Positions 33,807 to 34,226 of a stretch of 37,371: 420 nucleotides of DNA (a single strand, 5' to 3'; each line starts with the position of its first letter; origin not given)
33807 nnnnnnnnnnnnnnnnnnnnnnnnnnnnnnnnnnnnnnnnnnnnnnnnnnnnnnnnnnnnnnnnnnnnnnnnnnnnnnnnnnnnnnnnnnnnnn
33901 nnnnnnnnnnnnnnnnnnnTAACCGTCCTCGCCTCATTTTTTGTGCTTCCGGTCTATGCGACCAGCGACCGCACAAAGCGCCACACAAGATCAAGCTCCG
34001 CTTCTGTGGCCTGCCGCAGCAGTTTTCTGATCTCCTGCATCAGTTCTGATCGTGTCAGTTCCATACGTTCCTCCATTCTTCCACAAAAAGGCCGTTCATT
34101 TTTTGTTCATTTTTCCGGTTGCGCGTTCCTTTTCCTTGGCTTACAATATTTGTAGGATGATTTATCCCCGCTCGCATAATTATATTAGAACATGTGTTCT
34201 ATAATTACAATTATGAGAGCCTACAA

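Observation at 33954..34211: Gram-positive LexA (SOS) box inside overlapping face-to-face promoters next to a repressor without a self-cleavage domain, suggesting SOS induction through a LexA-controlled 36-aa ORF or antisense RNA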

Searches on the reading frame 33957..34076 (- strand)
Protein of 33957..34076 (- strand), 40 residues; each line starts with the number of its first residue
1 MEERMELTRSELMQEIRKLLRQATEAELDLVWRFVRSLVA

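Call 7: search_protein_families(library=pfam, max_evalue=0.1, proteins=[window:33957-34076:-])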
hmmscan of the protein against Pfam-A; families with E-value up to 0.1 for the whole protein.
seq(40 aa): 1 family
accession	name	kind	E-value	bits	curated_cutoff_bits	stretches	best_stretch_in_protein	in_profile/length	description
PF21733.3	Death_3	-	0.073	13.6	27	1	3-31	46-74/106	Death domain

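Call 8: search_protein_families(library=phrogs, max_evalue=0.1, proteins=[window:33957-34076:-])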
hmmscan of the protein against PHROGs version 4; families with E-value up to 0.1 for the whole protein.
seq(40 aa): 0 families

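Call 24: find_homologous_proteins(query=A2, max_evalue=0.01)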
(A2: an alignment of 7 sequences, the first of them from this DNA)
Query A2 (7 sequences) (40 aa, profile of the alignment): 90 proteins with E <= 0.01 among 108 candidates.
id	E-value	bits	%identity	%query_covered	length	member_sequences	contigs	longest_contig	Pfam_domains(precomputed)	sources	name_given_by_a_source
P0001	1.9e-17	80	60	100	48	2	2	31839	-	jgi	jgi:hypothetical protein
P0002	6.5e-17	79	40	100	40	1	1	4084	-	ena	-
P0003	6.9e-17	79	60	100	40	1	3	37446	-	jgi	jgi:hypothetical protein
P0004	7.1e-17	79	56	98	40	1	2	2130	-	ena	-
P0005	7.1e-17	78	58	100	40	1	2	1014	-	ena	-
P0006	9.5e-17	78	39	95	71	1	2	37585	-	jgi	jgi:hypothetical protein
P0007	3.3e-16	76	60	100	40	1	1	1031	-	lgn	-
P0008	3.8e-16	76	58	100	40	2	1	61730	-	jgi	jgi:hypothetical protein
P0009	6.1e-16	76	58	100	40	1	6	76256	-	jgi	jgi:hypothetical protein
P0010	1.0e-15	75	55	100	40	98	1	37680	-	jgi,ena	jgi:hypothetical protein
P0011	1.5e-15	74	64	90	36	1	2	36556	-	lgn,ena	-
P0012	1.6e-15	74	55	100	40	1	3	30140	-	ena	-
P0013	2.1e-15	74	58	100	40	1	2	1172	-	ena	-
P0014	3.8e-15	73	58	100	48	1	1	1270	-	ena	-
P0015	3.9e-15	73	58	90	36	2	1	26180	-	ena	-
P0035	5.4e-14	69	94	90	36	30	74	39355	-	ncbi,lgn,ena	-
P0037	5.7e-14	69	59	85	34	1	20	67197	-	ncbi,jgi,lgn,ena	jgi:hypothetical protein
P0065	7.2e-13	66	52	83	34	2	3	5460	-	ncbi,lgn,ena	-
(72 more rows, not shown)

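Call 26: find_encoding_contigs(protein=P0035, flank=6000, max_places=6)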
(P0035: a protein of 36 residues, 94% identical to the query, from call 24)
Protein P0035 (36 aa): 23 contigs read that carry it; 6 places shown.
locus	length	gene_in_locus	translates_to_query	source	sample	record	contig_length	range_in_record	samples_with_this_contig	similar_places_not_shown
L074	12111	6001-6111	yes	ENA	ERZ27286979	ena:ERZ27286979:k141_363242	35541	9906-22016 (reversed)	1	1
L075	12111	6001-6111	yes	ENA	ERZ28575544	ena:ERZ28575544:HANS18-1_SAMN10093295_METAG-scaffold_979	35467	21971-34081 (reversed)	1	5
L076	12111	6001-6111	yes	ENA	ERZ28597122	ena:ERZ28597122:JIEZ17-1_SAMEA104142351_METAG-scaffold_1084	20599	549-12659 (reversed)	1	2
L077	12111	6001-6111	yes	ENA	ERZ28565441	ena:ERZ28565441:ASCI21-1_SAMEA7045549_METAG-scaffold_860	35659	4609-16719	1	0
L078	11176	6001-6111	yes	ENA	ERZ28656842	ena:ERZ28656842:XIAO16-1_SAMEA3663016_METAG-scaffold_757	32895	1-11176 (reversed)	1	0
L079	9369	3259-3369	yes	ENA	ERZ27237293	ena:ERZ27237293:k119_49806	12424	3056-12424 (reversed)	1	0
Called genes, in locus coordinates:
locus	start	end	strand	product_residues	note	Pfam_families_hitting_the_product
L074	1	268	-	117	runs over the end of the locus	PF13384:HTH_23 (faint), PF04545:Sigma70_r4 (faint), PF08281:Sigma70_r4_2 (faint)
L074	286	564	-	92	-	-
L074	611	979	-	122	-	-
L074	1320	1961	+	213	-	-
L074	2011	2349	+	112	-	-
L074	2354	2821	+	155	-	PF25223:DUF7841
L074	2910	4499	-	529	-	PF00239:Resolvase, PF07508:Recombinase, PF13408:Zn_ribbon_recom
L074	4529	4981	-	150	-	PF01381:HTH_3, PF13560:HTH_31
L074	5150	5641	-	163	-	PF13240:Zn_Ribbon_1 (weak), PF05154:TM2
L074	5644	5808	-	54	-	-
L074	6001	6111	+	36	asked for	-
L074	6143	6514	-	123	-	PF12844:HTH_19, PF01381:HTH_3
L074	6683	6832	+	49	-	-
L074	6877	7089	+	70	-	-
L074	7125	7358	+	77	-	-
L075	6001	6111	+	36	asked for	-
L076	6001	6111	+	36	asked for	-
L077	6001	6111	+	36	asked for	-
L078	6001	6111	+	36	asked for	-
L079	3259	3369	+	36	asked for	-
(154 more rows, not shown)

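Call 27: list_cluster_members(proteins=[P0035, P0037, P0065])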
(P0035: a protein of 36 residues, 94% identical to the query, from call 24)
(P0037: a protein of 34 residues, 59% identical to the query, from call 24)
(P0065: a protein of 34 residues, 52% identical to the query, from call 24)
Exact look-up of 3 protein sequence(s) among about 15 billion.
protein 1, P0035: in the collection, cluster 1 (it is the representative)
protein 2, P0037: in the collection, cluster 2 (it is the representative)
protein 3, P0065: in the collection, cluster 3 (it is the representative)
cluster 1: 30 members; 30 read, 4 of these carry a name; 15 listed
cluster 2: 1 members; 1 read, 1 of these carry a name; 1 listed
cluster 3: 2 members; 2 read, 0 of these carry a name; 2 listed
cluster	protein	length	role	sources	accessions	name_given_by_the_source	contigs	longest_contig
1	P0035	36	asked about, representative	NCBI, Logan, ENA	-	-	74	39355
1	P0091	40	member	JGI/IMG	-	hypothetical protein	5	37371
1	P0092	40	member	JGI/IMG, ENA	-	hypothetical protein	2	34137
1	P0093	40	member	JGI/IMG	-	hypothetical protein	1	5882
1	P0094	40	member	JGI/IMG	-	hypothetical protein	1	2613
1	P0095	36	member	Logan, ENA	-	-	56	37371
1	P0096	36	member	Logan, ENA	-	-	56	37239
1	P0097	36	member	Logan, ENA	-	-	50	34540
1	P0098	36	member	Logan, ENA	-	-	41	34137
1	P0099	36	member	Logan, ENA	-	-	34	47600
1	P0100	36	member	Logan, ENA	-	-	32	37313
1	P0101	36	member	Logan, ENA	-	-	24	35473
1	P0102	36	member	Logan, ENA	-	-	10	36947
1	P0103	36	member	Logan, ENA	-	-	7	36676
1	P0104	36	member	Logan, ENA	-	-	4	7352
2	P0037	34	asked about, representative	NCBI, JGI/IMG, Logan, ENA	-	hypothetical protein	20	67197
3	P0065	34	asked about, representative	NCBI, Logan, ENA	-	-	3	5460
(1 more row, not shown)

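Call 39: search_solved_structures(query=A4, max_evalue=10, show_alignments=2)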
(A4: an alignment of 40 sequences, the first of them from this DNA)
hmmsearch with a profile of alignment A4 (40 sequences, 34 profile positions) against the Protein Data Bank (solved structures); distinct sequences matched with E-value up to 10: 9.
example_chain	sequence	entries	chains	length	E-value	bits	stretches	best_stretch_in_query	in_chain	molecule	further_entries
5mfi_A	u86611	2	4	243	0.0026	20.4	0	11-27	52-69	YIII(Dq.V2)4CqI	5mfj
4d49_A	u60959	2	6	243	0.48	13.2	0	11-22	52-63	ARMADILLO REPEAT PROTEIN ARM00027 | YIII(Dq.V1)4CPAF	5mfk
5mfb_A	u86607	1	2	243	0.55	13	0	11-22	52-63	YIII(Dq)4CqI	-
4d4e_A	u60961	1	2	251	0.65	12.8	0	11-22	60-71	ARMADILLO REPEAT PROTEIN ARM00016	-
7ndo_A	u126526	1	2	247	1.2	12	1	7-20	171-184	Estrogen receptor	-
7nel_A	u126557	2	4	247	1.2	12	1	7-20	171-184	Estrogen receptor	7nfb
3ue5_B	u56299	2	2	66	2.6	10.9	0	14-22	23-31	Protein spire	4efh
6dm9_B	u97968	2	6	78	3.9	10.3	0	2-17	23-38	DHD15_extended_B | DHD15_closed_B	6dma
1stz_A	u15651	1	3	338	5.6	9.8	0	12-33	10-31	Heat-inducible transcription repressor hrcA homolog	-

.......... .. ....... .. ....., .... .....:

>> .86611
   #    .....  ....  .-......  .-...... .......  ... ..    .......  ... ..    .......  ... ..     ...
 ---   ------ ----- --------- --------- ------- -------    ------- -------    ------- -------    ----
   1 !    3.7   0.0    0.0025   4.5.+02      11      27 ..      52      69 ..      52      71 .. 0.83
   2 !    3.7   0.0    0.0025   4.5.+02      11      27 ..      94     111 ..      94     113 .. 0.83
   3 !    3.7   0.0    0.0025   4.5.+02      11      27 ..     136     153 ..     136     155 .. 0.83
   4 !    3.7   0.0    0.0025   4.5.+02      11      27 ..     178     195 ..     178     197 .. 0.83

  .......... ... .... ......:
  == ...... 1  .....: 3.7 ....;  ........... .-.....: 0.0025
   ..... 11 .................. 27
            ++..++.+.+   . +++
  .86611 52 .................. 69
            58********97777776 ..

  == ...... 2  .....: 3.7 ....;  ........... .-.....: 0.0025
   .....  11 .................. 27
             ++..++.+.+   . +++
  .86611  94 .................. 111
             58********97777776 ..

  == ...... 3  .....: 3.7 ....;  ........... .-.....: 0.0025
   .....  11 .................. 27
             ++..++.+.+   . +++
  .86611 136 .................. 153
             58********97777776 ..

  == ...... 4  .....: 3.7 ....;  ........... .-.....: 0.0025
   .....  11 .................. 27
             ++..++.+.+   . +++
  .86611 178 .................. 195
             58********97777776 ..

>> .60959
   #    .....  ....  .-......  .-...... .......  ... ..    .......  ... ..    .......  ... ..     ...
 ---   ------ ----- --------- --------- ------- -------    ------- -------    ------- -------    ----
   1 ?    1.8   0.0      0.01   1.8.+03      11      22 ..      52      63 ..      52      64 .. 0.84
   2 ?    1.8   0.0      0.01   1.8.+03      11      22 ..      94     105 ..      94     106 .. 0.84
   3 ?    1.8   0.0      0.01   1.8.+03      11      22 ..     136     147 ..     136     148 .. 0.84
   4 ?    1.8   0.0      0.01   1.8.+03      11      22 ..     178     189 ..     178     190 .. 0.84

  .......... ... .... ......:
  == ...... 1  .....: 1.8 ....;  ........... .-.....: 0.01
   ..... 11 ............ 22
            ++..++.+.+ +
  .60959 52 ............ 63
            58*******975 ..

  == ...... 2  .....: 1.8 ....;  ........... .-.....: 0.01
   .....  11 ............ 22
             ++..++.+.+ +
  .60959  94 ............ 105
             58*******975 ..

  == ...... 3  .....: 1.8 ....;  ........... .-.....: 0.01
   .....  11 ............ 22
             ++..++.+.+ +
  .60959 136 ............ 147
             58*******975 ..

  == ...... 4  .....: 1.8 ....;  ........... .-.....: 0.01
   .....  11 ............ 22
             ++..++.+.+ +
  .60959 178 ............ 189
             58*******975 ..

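Call 66: predict_structure(protein=window:33957-34064:-)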
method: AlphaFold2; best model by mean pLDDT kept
length: 36 residues; sequences in the alignment: 1
mean_pLDDT: 95.8   pTM: 0.53
mean pLDDT of the five models: 95.8, 93.2, 92.3, 90.3, 90.1
residues with pLDDT >= 90: 34; 70-90: 2; 50-70: 0; < 50: 0
segments of 3 or more residues with pLDDT < 50: none
pLDDT, mean of each block of 10 residues (from residue 1): 95 97 97 93
secondary structure, 60 per line:
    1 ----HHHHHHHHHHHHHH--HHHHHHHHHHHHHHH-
elements in order: H5-18 H21-35

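Call 69: fold_search(model_id=the predicted structure, library=pdb)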
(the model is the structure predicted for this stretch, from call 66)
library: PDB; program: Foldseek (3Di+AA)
matches with E <= 10: 0; with E <= 0.001: 0
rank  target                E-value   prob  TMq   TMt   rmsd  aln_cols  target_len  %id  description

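Call 87: search_protein_families(library=pfam, alignment_id=A4, max_evalue=1)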
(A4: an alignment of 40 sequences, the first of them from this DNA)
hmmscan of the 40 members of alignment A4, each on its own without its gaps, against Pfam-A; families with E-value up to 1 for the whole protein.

A. member 1, seq(36 aa): 1 family
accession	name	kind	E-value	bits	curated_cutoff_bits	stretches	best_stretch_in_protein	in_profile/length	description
PF05082.18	Rop-like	-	0.092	13.1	27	1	6-26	4-24/64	Rop-like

B. families by the number of members that match (of 40 scanned): 17 families
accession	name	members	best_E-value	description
PF23807.1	RHH_10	2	0.084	Ribbon-helix-helix protein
PF19693.4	PSMdelta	1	0.0064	Phenol-soluble modulin delta protein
PF06628.17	Catalase-rel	1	0.022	Catalase-related immune-responsive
PF08776.16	VASP_tetra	1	0.025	VASP tetramerisation domain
PF06373.16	CART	1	0.033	Cocaine and amphetamine regulated transcript protein (CART)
PF09060.15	L27_N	1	0.046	L27_N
PF02037.33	SAP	1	0.052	SAP domain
PF00250.24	Forkhead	1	0.055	Forkhead domain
PF01402.27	RHH_1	1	0.07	Ribbon-helix-helix protein, copG family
PF25472.1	DUF7902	1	0.078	Domain of unknown function (DUF7902)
PF11266.14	Ald_deCOase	1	0.086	Long-chain fatty aldehyde decarbonylase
PF05082.18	Rop-like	1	0.092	Rop-like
PF05184.20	SapB_1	1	0.1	Saposin-like type B, region 1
PF20556.3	DUF6768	1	0.13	Family of unknown function (DUF6768)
PF00538.25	Linker_histone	1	0.17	linker histone H1 and H5 family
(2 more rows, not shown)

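Call 94: search_protein_representatives(alignment_id=A8)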
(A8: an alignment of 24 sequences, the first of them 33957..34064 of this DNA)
Query: 24 sequences, 37 profile positions. Proteins with E-value up to 0.001 (for the whole library): 47; up to 1e-10: 7; up to 1e-30: 0. The best 47 are listed.
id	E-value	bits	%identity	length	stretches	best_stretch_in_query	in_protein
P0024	3.1e-15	71.6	-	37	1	1-37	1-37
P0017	3.7e-15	71.4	-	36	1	2-37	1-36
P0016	8.6e-15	70.2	-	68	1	2-36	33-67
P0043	7.6e-13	64.0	-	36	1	2-37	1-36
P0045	1.3e-12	63.3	-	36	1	2-37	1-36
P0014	2.3e-12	62.5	-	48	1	1-37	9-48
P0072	8.1e-11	57.5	-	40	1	3-37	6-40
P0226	2.7e-10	55.8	-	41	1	3-36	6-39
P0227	3.6e-10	55.4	-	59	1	1-36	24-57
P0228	4.0e-10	55.3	-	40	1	1-37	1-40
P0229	4.0e-10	55.3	-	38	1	4-36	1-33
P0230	7.6e-10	54.4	-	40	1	1-36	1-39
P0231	2.2e-09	52.9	-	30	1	9-37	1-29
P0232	3.8e-09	52.2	-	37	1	4-36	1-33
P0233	3.9e-09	52.1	-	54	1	3-37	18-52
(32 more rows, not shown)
